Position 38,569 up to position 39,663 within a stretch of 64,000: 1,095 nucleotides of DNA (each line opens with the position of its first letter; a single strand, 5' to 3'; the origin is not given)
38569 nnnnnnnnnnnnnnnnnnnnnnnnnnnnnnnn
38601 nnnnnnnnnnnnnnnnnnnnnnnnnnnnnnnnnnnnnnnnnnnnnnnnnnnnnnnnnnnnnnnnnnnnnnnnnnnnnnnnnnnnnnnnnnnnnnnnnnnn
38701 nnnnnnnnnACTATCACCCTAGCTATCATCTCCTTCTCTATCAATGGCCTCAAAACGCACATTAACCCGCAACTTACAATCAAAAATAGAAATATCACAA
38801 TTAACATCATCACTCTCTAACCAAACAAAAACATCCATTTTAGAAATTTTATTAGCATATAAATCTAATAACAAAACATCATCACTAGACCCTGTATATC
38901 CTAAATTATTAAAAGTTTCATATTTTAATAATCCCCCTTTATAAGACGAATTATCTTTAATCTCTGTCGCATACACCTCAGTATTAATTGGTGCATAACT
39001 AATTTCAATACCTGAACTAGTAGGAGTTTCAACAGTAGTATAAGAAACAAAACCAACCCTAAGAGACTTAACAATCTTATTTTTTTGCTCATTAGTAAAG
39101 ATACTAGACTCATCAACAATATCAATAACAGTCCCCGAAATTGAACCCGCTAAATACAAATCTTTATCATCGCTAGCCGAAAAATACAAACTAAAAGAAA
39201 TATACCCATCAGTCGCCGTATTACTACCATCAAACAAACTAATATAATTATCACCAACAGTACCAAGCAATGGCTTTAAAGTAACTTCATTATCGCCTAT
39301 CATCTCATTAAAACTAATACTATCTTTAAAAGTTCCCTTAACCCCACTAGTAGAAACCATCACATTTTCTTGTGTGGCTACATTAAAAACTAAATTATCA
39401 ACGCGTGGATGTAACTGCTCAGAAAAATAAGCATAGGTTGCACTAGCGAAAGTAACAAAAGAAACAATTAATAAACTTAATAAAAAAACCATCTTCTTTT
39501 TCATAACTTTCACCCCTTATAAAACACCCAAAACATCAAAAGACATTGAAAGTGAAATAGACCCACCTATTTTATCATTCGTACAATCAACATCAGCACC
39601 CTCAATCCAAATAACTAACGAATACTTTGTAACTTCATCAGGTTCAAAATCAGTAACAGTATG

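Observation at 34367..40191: Six-gene coupled operon joining TasA-like fibre proteins and a SipW signal peptidase to a membrane-anchored McrB-like AAA+ GTPase and a coiled-coil partner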

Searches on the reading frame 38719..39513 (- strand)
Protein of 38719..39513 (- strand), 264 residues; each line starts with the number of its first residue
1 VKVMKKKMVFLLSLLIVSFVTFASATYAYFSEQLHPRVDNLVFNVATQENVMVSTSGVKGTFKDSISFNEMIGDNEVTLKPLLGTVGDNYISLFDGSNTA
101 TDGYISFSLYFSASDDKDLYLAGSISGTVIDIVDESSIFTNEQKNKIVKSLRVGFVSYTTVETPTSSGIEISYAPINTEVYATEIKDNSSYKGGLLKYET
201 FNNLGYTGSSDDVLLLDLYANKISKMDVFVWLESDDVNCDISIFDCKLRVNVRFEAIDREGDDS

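Call 3: search_protein_families(library=pfam, proteins=[window:38719-39513:-], max_evalue=0.1)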
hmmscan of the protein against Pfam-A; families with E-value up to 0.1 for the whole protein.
window:38719-39513:- (264 aa): 0 families

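Call 4: search_protein_families(library=ncbifam, proteins=[window:38719-39513:-], max_evalue=0.1)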
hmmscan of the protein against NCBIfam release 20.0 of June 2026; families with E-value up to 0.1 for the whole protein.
window:38719-39513:- (264 aa): 0 families

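Call 5: search_protein_families(library=padloc, proteins=[window:38719-39513:-], max_evalue=0.1)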
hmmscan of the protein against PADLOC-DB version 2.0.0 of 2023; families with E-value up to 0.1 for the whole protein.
window:38719-39513:- (264 aa): 0 families

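Call 8: search_solved_structures(query=window:38719-39513:-, max_evalue=10)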
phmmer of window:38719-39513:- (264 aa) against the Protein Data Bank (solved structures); distinct sequences matched with E-value up to 10: 3.
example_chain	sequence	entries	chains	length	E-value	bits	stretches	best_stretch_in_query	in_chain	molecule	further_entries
2yk7_A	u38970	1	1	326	0.017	18.1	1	4-193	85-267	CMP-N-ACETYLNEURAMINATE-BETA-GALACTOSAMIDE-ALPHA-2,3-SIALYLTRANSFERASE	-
2yk5_A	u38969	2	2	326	0.017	18.1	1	4-193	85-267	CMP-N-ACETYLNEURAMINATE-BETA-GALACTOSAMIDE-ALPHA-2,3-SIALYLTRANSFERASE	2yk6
2yk4_A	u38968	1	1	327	0.017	18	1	4-193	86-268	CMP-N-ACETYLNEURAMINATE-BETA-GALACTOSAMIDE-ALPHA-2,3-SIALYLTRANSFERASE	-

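Call 37: find_homologous_proteins(query=window:38719-39513:-)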
Query window:38719-39513:- (264 aa): 11 proteins with E <= 0.001 among 751 candidates.
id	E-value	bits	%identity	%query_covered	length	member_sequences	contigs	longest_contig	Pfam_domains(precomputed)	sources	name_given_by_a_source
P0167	9.0e-163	558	100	99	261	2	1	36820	-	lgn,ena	-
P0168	1.1e-84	302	58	97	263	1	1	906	-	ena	-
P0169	1.3e-80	289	55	98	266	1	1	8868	-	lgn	-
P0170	1.4e-80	289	54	97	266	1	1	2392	-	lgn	-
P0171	8.0e-80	286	55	97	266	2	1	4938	-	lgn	-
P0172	1.9e-78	281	55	97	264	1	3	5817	-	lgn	-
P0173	3.3e-75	271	52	99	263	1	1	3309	-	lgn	-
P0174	1.1e-73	266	53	95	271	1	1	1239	-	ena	-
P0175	2.5e-70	255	49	98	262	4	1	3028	-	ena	-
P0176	1.4e-54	203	43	96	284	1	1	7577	-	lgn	-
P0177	4.5e-40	156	38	97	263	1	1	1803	-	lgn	-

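Call 49: search_protein_families(library=pfam, alignment_id=A5, max_evalue=0.01)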
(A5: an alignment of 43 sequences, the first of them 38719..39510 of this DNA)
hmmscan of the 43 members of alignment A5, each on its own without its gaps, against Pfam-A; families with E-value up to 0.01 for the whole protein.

A. member 1, window:38719-39510:- (263 aa): 0 families

B. families by the number of members that match (of 43 scanned): 1 family
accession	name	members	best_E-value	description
PF15597.11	Imm59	1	0.0042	Immunity protein 59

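Call 50: search_protein_families(library=ncbifam, alignment_id=A5, max_evalue=0.01)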
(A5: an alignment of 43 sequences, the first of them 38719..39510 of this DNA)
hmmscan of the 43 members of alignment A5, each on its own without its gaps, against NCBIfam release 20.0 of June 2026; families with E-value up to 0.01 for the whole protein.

A. member 1, window:38719-39510:- (263 aa): 0 families

B. families by the number of members that match (of 43 scanned): 2 families
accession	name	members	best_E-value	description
NF010545.0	PRK13935.1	1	0.0054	stationary phase survival protein SurE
TIGR03943.1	TIGR03943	1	0.0061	TIGR03943 family putative permease subunit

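Call 51: search_solved_structures(query=A5, max_evalue=10)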
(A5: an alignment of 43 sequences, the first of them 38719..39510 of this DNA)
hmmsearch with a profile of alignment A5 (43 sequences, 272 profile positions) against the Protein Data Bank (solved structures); distinct sequences matched with E-value up to 10: 2.
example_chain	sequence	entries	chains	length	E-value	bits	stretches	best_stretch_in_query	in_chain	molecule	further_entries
9mui_A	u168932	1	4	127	0.045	17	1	44-140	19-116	ADP-ribosyltransferase binding component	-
7ueg_A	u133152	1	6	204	0.72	13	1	93-143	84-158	Pilin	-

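Call 52: predict_structure(alignment_id=A4)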
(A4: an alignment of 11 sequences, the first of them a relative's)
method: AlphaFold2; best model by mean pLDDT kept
length: 261 residues; sequences in the alignment: 11
mean_pLDDT: 77.8   pTM: 0.75
mean pLDDT of the five models: 77.8, 76.5, 76.2, 73.2, 71.8
residues with pLDDT >= 90: 57; 70-90: 134; 50-70: 51; < 50: 19
segments of 3 or more residues with pLDDT < 50: 25-38, 258-261
pLDDT, mean of each block of 10 residues (from residue 1): 77 78 46 47 68 83 73 79 94 88 89 83 57 68 85 91 88 92 89 86 67 88 93 81 71 68 32
secondary structure, 60 per line:
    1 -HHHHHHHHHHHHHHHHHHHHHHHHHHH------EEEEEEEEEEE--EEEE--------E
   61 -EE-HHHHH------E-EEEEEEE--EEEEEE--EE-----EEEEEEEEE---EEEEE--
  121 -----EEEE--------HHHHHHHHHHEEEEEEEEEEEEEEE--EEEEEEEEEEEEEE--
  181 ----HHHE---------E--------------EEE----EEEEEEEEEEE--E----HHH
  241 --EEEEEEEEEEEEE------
elements in order: H2-28 E35-45 E48-51 H65-69 E78-84 E87-92 E102-110 E114-118 E126-129 H138-147 E148-162 E165-178 E213-215 E220-230 E243-255

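Call 56: fold_search(model_id=the predicted structure, library=pdb)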
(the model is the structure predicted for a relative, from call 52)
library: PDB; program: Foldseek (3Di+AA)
matches with E <= 10: 1001; with E <= 0.001: 0
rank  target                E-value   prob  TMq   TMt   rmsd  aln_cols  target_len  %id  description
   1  8k2g_A                1.8e-03  0.84  0.23  0.14  13.2       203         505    7  Crystal structure of Group 1 Oligosaccharide-releasing beta-N-acetylgalactosaminidase NgaCa from Cohnella abietis, apo (released 2024-04-24)
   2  5fqf_A                2.8e-03  0.80  0.21  0.11  13.1       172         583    6  The details of glycolipid glycan hydrolysis by the structural analysis of a family 123 glycoside hydrolase from Clostr (released 2016-03-30)
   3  8k2f                  3.3e-03  0.69  0.21  0.13  13.6       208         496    9  Crystal structure of Group 1 oligosaccharide-releasing beta-N-acetylgalactosaminidase NgaCa from Cohnella abietis, apo 1 (released 2024-04-24)
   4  8qq2_C                3.7e-03  0.12  0.10  0.10  22.4       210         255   11  RNAPII elongation complex bound to RECQ5 (released 2025-04-16)
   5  9hdi_MODEL_1_A        4.1e-03  0.75  0.23  0.31  16.2       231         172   12  N-terminally truncated CanA from Pyrodictium abyssi - K1-CanA (released 2025-08-20)
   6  5fr0                  4.3e-03  0.72  0.21  0.11  13.2       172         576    6  The details of glycolipid glycan hydrolysis by the structural analysis of a family 123 glycoside hydrolase from Clostrid (released 2016-03-30)
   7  5fqe_A                4.6e-03  0.75  0.21  0.11  12.7       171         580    6  The details of glycolipid glycan hydrolysis by the structural analysis of a family 123 glycoside hydrolase from Clostr (released 2016-03-30)
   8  7b0y_C                4.6e-03  0.12  0.10  0.10  22.3       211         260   10  Structure of a transcribing RNA polymerase II-U1 snRNP complex (released 2021-01-13)
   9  9mu9_C                4.6e-03  0.12  0.09  0.09  24.4       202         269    9  Structure of a native Drosophila melanogaster Nucleosome Elongation Complex (Pol II EC-nucleosome). Composite map (released 2025-02-19)
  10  5a3l_D                5.4e-03  0.69  0.21  0.25  15.1       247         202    8  Structure of Cea1A in complex with N-Acetylglucosamine (released 2016-06-29)
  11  3vu1_B                6.0e-03  0.12  0.11  0.06  19.6       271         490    9  Crystal structure of the C-terminal globular domain of oligosaccharyltransferase (PhAglB-L, O74088_PYRHO) from Pyrococ (released 2013-01-23)
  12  5a3l_C                6.4e-03  0.77  0.23  0.28  14.2       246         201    8  Structure of Cea1A in complex with N-Acetylglucosamine (released 2016-06-29)
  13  5a3l_A                6.4e-03  0.41  0.18  0.21  16.2       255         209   10  Structure of Cea1A in complex with N-Acetylglucosamine (released 2016-06-29)
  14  6gmh_C                6.7e-03  0.14  0.10  0.10  22.1       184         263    9  Structure of activated transcription complex Pol II-DSIF-PAF-SPT6 (released 2018-08-22)
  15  7pks_C                6.7e-03  0.12  0.11  0.11  22.2       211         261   11  Structural basis of Integrator-mediated transcription regulation (released 2021-12-08)
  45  7ueg_A                3.2e-02  0.35  0.20  0.26  13.6       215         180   13  Cryo-EM of bundling pili from Pyrobaculum calidifontis (released 2022-06-29)
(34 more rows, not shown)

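Call 86: search_protein_representatives(alignment_id=A4)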
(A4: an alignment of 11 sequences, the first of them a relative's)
Query: 11 sequences, 263 profile positions. Proteins with E-value up to 0.001 (for the whole library): 1415; up to 1e-10: 134; up to 1e-30: 13. The best 150 are listed.
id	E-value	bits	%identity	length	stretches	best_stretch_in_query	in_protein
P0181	3.5e-120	416.8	-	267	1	1-262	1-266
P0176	3.1e-102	358.0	-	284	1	1-262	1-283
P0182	1.1e-77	277.5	-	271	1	1-262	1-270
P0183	2.1e-76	273.3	-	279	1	1-196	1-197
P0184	8.7e-75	268.0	-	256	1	1-258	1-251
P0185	3.2e-73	262.9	-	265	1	3-257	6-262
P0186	3.3e-70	253.0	-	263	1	3-258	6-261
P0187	5.4e-60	219.5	-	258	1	3-237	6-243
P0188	2.6e-56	207.4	-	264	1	3-259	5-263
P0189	3.0e-51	190.9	-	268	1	3-259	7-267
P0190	3.9e-50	187.2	-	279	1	3-258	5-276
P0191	4.1e-46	174.0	-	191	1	70-258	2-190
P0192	1.7e-38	149.0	-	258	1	2-258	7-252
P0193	1.8e-30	122.8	-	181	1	73-258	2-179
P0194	7.5e-20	87.9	-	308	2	1-85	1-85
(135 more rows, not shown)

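Call 88: search_protein_families(library=ncbifam, alignment_id=A9, max_evalue=0.01)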
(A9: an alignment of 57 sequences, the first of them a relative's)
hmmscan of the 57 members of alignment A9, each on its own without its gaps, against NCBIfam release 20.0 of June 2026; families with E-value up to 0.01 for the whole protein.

A. member 1, P0167 (261 aa): 0 families

B. families by the number of members that match (of 57 scanned): 9 families
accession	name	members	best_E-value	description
NF002575.0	PRK02227.1-3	1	7.4e-05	(5-formylfuran-3-yl)methyl phosphate synthase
NF033207.2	midcut_by_XrtH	1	0.00094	midcut-by-XrtH protein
TIGR04088.1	cognate_SipW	1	0.003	SipW-dependent-type signal peptide-containing protein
NF046106.1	ResusProRpf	1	0.0065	resuscitation-promoting factor Rpf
NF041825.1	hydrophobin_BslA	1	0.0079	biofilm surface layer hydrophobin BslA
NF047380.1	photo_II_xxx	1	0.0082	photosystem II protein, Psb35-related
NF008515.0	PRK11436.1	1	0.0089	biofilm-dependent modulation protein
NF004645.0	PRK05989.2-3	1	0.0099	cobaltochelatase subunit CobN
TIGR01607.1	PST-A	1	0.0099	Plasmodium subtelomeric family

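Call 89: search_protein_families(library=pfam, alignment_id=A9, max_evalue=0.01)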
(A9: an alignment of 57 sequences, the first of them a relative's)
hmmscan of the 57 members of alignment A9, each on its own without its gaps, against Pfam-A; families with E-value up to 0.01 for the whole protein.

A. member 1, P0167 (261 aa): 0 families

B. families by the number of members that match (of 57 scanned): 4 families
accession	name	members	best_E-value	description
PF02839.19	CBM_5_12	1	4.2e-14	Carbohydrate-binding module family 5/12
PF03212.20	Pertactin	1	0.0018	Pertactin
PF06280.18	fn3_5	1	0.0052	Fn3-like domain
PF12698.13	ABC2_membrane_3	1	0.0092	ABC-2 family transporter protein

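Call 90: search_solved_structures(query=A9, max_evalue=10, show_alignments=2)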
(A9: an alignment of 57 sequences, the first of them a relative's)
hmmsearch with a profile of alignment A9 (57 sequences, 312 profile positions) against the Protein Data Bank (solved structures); distinct sequences matched with E-value up to 10: 0.
